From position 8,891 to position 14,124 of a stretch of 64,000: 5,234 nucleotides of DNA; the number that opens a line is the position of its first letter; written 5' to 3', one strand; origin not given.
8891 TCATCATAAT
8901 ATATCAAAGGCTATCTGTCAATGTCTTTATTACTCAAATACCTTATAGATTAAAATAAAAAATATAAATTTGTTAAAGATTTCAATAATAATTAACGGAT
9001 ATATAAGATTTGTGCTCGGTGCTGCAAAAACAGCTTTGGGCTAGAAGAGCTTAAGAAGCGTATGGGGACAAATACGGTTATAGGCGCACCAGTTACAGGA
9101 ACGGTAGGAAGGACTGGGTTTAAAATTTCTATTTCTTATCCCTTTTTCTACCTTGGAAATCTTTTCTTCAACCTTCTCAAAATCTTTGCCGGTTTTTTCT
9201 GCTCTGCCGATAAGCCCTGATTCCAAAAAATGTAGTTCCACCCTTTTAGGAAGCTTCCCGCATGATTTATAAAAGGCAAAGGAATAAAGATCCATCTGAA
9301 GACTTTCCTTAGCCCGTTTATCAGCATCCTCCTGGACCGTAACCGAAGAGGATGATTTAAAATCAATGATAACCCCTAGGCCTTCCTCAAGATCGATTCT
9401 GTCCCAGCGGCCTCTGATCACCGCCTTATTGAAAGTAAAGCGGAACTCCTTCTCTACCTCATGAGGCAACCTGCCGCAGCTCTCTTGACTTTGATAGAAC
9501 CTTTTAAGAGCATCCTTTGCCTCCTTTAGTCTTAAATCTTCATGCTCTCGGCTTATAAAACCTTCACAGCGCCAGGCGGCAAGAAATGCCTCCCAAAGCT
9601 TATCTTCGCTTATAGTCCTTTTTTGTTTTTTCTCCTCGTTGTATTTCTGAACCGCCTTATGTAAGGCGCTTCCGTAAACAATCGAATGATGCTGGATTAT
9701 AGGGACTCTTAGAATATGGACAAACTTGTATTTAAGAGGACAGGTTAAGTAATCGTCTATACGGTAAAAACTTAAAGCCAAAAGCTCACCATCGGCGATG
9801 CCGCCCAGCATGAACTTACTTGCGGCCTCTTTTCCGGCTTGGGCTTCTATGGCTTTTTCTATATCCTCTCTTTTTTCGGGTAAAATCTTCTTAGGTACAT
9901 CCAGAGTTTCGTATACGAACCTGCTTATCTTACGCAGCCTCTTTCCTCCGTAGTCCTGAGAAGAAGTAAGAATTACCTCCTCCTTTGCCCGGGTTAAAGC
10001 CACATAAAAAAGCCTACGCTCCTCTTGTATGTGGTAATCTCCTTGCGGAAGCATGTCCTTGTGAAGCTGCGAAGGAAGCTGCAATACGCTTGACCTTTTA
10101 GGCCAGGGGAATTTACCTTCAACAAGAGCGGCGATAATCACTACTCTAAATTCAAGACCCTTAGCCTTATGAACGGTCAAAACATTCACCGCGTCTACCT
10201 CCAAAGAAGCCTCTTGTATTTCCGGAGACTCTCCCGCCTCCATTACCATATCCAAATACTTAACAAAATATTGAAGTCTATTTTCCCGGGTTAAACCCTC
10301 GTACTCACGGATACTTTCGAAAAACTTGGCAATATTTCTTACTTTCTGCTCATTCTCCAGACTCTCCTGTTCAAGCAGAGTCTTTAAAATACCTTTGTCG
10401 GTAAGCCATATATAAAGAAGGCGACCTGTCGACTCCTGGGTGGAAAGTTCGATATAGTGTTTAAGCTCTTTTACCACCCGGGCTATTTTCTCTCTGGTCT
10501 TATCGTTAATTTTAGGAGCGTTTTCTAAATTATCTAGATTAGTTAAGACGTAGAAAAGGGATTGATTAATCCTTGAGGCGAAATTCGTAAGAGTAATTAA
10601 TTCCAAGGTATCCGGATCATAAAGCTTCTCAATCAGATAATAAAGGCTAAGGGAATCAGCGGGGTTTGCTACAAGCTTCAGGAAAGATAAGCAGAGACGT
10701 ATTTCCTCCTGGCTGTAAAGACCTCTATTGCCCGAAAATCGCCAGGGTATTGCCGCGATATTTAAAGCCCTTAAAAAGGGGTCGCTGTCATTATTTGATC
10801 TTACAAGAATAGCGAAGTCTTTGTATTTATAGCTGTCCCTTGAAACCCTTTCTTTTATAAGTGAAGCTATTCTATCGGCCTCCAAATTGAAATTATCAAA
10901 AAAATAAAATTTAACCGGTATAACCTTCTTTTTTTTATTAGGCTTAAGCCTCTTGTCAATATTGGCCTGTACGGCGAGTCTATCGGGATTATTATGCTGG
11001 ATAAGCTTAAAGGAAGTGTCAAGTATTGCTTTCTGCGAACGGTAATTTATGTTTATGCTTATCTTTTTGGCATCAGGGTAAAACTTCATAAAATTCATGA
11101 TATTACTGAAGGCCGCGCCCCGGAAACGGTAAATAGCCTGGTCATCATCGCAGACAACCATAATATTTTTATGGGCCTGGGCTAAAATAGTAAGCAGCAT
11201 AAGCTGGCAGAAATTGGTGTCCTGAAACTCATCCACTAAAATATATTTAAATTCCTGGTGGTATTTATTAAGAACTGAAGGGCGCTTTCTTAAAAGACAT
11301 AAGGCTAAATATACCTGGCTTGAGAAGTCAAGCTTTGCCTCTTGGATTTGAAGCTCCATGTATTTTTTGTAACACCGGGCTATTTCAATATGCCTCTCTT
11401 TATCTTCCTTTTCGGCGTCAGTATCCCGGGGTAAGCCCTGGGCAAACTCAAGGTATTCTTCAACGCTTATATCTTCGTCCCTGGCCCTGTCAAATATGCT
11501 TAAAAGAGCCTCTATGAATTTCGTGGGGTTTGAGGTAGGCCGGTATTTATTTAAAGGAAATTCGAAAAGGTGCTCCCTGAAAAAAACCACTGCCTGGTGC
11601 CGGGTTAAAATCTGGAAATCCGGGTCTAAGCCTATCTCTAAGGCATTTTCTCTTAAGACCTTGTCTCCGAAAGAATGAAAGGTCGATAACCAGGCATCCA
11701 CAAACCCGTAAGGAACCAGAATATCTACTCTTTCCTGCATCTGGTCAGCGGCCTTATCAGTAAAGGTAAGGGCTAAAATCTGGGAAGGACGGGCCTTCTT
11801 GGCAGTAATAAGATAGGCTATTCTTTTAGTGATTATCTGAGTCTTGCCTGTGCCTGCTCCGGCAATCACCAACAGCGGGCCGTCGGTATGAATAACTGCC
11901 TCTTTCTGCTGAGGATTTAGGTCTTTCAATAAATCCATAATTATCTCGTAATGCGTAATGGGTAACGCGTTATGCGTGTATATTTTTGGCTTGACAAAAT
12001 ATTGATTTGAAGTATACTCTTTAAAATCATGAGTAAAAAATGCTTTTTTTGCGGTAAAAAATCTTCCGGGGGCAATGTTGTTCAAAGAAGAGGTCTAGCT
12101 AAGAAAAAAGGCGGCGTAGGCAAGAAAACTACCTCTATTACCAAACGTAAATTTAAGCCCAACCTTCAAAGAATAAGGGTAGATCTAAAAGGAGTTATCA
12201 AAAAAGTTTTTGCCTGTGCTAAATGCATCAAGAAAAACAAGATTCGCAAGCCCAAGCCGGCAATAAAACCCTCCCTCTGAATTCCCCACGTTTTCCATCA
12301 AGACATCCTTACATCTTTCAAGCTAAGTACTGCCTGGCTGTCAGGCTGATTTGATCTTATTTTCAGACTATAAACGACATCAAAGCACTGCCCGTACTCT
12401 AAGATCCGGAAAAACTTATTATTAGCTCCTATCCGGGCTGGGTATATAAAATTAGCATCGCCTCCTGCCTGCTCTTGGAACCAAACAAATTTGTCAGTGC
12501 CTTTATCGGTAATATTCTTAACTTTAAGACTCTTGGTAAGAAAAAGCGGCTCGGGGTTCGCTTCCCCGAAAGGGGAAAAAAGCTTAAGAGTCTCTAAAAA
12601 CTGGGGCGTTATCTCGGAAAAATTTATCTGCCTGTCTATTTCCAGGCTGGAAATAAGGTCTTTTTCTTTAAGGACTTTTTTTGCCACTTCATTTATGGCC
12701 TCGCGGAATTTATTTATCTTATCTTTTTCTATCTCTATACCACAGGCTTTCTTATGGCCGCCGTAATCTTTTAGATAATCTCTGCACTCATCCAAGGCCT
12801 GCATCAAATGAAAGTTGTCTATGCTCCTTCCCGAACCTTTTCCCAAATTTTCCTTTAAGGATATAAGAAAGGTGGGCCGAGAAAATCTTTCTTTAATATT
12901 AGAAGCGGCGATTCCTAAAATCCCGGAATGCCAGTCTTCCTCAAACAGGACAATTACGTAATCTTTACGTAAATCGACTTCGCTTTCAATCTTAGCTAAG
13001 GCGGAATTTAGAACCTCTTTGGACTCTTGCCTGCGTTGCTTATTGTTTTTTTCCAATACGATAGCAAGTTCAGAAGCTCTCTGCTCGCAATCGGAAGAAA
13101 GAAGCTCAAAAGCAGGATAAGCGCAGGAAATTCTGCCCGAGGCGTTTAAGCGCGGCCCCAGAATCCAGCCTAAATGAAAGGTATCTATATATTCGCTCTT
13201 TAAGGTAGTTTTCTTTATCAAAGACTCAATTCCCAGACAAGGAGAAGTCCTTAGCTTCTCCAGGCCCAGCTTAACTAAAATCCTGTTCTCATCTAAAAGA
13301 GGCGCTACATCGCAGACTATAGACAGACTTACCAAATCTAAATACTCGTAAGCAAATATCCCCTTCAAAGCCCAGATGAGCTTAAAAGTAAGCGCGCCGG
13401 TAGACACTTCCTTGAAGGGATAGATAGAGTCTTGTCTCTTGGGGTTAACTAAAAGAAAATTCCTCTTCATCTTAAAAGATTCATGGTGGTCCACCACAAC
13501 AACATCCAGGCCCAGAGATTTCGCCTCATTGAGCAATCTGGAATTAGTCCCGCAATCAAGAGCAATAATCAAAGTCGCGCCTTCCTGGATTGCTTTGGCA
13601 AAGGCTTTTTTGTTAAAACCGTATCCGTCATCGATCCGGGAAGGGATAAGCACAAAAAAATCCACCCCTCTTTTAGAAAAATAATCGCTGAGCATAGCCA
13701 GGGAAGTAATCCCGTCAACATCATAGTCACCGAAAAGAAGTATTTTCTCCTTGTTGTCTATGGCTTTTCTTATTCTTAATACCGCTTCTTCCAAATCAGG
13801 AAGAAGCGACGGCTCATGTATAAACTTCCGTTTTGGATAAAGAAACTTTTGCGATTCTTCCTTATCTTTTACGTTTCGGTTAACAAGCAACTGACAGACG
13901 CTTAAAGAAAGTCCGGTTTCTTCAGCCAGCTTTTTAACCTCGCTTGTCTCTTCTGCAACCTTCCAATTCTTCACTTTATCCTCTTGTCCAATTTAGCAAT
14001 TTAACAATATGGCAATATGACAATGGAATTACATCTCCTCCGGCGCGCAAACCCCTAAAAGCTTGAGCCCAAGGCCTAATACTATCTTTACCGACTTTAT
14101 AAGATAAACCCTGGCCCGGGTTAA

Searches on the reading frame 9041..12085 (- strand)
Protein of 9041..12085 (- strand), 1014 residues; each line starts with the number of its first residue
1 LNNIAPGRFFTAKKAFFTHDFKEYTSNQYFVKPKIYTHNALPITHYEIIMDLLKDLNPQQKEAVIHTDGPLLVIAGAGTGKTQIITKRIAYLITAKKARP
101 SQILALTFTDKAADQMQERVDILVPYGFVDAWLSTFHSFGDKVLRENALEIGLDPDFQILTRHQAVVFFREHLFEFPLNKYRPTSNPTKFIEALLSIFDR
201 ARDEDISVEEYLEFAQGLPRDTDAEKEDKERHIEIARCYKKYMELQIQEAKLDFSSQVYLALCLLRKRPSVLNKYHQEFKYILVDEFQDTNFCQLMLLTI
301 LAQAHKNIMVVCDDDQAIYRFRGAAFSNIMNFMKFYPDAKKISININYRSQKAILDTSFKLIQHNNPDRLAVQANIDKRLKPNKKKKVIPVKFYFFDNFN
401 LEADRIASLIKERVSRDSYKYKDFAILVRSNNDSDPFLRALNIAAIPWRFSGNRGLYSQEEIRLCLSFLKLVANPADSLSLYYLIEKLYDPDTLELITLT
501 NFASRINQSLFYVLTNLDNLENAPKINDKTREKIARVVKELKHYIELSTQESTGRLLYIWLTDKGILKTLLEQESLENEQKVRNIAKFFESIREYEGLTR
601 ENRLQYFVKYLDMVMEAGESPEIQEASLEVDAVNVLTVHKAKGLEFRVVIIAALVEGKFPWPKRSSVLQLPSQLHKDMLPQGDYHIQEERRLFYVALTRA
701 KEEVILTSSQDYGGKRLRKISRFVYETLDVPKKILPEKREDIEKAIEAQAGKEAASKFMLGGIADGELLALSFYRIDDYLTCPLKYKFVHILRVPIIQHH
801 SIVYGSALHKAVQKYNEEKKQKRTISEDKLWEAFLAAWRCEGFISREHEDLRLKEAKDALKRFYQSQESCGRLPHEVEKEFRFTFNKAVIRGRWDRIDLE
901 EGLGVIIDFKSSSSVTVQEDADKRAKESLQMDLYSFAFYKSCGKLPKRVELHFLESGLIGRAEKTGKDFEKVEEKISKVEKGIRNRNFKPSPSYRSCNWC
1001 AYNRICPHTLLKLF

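Call 44: search_protein_families(library=pfam, proteins=[window:9041-12085:-], max_evalue=0.00001)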
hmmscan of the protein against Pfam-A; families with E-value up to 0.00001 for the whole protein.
window:9041-12085:- (1014 aa): 7 families
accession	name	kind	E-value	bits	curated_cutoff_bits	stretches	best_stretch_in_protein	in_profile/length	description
PF00580.27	UvrD-helicase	-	6.4e-74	249.5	23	1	56-336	1-270/271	UvrD/REP helicase N-terminal domain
PF13361.12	UvrD_C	-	1.3e-50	173.3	25.6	1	342-710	1-349/350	UvrD-like helicase C-terminal domain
PF12705.13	PDDEXK_1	-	3.6e-31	109.4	22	1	771-1007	2-247/247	PD-(D/E)XK nuclease superfamily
PF13245.12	AAA_19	-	1.4e-22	80.8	25.1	1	60-322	1-134/134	AAA domain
PF13538.12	UvrD_C_2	-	1.1e-12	48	27.4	0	682-706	27-51/52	UvrD-like helicase C-terminal domain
PF13604.12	AAA_30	-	1.8e-07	31.6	27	0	56-122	2-68/191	AAA domain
PF01443.25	Viral_helicase1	-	5.2e-06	26.9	21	0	686-706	206-226/228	Viral superfamily 1 RNA helicase core domain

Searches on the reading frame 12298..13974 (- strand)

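Call 44: search_protein_families(library=pfam, proteins=[window:12298-13974:-], max_evalue=0.00001)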
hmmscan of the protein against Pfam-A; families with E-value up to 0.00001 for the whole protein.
window:12298-13974:- (558 aa): 3 families
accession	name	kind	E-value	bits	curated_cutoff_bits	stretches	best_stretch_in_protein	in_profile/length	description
PF01368.27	DHH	-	6.4e-17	62.4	28.1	1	77-217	1-123/125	DHH family, N-terminal domain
PF02272.25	DHHA1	-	3.1e-14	53.7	25.9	1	339-432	3-101/102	DHHA1 domain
PF17768.7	RecJ_OB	-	3.3e-12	46.9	27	1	446-554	1-107/107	RecJ OB domain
